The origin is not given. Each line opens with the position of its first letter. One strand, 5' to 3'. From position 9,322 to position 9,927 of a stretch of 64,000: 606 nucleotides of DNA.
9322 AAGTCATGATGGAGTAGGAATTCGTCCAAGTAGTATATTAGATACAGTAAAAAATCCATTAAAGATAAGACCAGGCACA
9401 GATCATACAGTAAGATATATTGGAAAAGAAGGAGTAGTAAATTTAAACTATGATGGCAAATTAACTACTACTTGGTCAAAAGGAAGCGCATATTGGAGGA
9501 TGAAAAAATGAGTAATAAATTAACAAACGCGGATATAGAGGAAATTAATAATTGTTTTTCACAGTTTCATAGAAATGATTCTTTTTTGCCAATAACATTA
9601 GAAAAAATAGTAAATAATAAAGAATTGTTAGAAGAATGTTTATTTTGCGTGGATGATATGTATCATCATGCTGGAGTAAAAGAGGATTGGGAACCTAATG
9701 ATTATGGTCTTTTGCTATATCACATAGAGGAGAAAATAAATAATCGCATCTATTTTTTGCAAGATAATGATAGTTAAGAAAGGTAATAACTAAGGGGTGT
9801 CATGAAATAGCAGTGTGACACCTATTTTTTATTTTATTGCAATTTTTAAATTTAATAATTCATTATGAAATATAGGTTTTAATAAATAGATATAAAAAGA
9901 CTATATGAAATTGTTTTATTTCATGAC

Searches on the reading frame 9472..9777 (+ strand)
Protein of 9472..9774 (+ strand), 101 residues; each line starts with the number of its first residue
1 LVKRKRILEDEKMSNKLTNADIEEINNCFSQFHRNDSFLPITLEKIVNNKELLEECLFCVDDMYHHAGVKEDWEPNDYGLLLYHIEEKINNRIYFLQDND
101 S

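Call 9: search_protein_families(library=pfam, proteins=[window:9472-9774:+], max_evalue=0.01)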
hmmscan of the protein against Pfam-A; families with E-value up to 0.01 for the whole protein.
window:9472-9774:+ (101 aa): 0 families

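Call 10: search_protein_families(library=pfam, proteins=[window:9508-9774:+], max_evalue=10)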
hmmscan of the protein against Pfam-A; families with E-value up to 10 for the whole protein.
window:9508-9774:+ (89 aa): 1 family
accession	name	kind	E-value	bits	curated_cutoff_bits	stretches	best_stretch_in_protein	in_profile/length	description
PF08885.17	GSCFA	-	0.078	13.1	25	1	1-84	13-95/237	GSCFA family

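Call 11: search_protein_families(library=ncbifam, proteins=[window:9508-9774:+], max_evalue=0.1)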
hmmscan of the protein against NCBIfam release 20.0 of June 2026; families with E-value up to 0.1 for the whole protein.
window:9508-9774:+ (89 aa): 0 families

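Call 22: search_protein_families(library=pfam, proteins=[window:9508-9774:+], max_evalue=1)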
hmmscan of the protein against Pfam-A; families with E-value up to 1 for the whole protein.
window:9508-9774:+ (89 aa): 1 family
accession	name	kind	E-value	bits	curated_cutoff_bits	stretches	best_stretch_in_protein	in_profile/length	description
PF08885.17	GSCFA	-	0.078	13.1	25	1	1-84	13-95/237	GSCFA family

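Call 47: find_encoding_contigs(protein=window:9508-9777:+, flank=10000, max_places=5)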
Protein window:9508-9777:+ (89 aa): 22 contigs read that carry it; 5 places shown.
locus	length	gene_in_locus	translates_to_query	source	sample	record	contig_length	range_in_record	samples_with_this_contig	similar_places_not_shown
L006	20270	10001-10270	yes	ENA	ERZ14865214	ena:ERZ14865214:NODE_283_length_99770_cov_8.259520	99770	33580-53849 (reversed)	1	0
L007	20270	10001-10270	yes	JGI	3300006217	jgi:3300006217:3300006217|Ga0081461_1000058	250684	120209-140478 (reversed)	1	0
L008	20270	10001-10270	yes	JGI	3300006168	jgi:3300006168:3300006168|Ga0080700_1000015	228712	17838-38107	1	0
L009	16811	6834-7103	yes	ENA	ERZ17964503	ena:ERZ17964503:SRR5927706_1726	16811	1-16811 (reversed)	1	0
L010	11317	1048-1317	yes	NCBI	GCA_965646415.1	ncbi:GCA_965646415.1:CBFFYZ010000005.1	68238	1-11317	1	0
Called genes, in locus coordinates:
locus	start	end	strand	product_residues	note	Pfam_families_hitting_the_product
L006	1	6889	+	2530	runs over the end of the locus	PF20148:DUF6531, PF25023:TEN_YD-shell, PF05593:RHS_repeat (weak), PF25023:TEN_YD-shell, PF05593:RHS_repeat (weak), PF25023:TEN_YD-shell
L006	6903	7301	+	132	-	-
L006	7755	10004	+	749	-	PF05593:RHS_repeat (faint), PF25023:TEN_YD-shell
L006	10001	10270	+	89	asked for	-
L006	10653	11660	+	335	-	PF20456:DUF6709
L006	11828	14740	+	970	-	-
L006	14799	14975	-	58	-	-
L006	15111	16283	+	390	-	PF01098:FTSW_RODA_SPOVE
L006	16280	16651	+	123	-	PF07963:N_methyl (faint)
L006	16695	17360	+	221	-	PF10531:SLBB, PF00633:HHH (faint), PF12836:HHH_3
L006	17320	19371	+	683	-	PF13567:DUF4131, PF03772:Competence, PF00753:Lactamase_B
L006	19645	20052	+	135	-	PF06250:YhcG_C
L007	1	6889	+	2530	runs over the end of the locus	PF20148:DUF6531, PF25023:TEN_YD-shell, PF05593:RHS_repeat (weak), PF25023:TEN_YD-shell, PF05593:RHS_repeat (weak), PF25023:TEN_YD-shell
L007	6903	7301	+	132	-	-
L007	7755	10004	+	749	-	PF05593:RHS_repeat (faint), PF25023:TEN_YD-shell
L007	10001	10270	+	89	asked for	-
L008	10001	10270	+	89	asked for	-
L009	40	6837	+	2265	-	PF20148:DUF6531, PF25023:TEN_YD-shell, PF05593:RHS_repeat (weak), PF25023:TEN_YD-shell, PF05593:RHS_repeat (weak), PF25023:TEN_YD-shell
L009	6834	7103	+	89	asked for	-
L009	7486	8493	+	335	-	PF20456:DUF6709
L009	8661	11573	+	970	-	-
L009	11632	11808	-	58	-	-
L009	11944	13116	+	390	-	PF01098:FTSW_RODA_SPOVE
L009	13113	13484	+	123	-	PF07963:N_methyl (faint)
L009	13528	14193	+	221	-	PF10531:SLBB, PF00633:HHH (faint), PF12836:HHH_3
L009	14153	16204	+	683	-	PF13567:DUF4131, PF03772:Competence, PF00753:Lactamase_B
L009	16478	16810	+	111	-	?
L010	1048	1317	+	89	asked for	-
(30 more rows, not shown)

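Call 67: list_cluster_members(proteins=[window:9508-9774:+, window:6410-6805:+, window:7262-9508:+, window:14591-15787:+, window:16827-18875:+, window:10160-11164:+])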
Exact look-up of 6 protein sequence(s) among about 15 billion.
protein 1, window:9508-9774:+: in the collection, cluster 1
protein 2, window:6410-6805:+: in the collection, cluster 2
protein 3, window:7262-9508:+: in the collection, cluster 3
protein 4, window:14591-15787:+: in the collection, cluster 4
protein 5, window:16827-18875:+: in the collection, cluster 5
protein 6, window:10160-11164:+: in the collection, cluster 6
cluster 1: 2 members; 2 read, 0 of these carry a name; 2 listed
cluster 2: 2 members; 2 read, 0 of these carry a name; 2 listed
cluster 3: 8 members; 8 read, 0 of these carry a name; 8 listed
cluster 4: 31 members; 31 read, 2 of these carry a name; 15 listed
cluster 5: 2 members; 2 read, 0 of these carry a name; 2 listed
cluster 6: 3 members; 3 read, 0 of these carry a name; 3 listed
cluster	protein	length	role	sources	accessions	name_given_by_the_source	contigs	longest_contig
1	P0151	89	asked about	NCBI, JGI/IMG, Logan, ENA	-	-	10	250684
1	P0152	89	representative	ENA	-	-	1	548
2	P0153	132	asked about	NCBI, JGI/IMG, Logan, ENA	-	-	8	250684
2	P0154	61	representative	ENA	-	-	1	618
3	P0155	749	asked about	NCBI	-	-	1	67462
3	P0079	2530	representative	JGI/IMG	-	-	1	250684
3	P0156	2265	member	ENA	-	-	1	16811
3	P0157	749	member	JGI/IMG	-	-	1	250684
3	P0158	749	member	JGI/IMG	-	-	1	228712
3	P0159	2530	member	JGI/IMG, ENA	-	-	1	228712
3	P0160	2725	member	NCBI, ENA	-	-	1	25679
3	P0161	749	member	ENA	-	-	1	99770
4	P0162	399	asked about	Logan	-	-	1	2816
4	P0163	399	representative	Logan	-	-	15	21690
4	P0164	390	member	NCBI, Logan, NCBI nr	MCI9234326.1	MAG: FtsW/RodA/SpoVE family cell cycle protein [Bacilli bacterium] | FtsW/RodA/SpoVE family cell cycle protein [Bacilli bacterium]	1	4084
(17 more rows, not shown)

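Call 79: search_protein_families(library=phrogs, proteins=[window:9508-9774:+], max_evalue=0.01)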
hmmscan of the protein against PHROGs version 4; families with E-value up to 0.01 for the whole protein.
window:9508-9774:+ (89 aa): 0 families
